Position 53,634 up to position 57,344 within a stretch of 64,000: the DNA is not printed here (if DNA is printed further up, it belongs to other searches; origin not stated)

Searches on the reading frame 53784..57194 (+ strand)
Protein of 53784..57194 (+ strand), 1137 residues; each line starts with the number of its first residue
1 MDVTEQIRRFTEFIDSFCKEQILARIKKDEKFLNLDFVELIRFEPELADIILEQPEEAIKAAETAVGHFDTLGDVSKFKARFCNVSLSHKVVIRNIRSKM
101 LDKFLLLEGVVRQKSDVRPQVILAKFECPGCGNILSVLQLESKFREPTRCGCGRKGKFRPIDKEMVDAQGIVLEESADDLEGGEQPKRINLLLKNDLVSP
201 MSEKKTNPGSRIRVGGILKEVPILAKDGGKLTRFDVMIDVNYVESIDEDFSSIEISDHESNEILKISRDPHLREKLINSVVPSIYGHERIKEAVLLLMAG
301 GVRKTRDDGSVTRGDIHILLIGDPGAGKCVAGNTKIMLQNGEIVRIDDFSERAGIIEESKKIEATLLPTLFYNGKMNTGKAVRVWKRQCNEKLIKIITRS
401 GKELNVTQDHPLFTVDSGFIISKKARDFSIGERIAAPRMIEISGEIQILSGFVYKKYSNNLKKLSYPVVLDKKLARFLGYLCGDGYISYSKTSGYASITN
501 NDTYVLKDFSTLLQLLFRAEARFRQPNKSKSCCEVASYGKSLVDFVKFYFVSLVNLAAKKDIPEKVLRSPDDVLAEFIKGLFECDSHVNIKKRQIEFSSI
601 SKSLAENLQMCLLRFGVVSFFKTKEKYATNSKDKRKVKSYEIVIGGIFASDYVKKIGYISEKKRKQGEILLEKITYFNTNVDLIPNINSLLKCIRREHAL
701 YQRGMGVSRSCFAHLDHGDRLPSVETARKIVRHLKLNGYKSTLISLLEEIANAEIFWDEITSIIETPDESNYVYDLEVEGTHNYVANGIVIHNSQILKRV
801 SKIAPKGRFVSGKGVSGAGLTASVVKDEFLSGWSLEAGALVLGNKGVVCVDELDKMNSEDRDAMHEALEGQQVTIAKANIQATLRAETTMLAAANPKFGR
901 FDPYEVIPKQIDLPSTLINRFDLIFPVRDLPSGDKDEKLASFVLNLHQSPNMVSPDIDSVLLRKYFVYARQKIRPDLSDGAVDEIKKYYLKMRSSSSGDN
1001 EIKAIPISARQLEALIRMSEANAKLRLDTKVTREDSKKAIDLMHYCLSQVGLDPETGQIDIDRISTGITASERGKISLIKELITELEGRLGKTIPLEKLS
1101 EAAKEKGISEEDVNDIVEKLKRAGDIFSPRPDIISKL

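Call 59: search_protein_families(library=pfam, proteins=[window:53784-57194:+], max_evalue=0.00001)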
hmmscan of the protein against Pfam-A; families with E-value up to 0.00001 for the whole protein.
window:53784-57194:+ (1137 aa): 8 families
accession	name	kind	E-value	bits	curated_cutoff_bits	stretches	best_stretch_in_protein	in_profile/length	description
PF00493.29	MCM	-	5.2e-81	271.5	23.3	2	792-947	69-224/224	MCM P-loop domain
PF17855.7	MCM_lid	-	3.5e-25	88.7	27.4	1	961-1046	2-86/87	MCM AAA-lid domain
PF14890.11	Intein_splicing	-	4.2e-25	88.8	35.8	1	337-793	2-155/155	Intein splicing domain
PF14528.11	LAGLIDADG_3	-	6.8e-21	74.8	22.5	1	572-657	1-82/82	LAGLIDADG-like domain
PF17207.9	MCM_OB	-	5.8e-19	68.5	24.8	1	93-221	2-125/126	MCM OB domain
PF01078.27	Mg_chelatase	-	5.4e-09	36.2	20.3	1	834-896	96-158/207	Magnesium chelatase, subunit ChlI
PF14551.11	MCM_N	-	2.3e-07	31.6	24.9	1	8-67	2-70/95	MCM N-terminal domain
PF21120.3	MCM_WH_arc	-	3e-06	27.6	26.1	1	1075-1132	2-60/63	Archaeal MCM, winged-helix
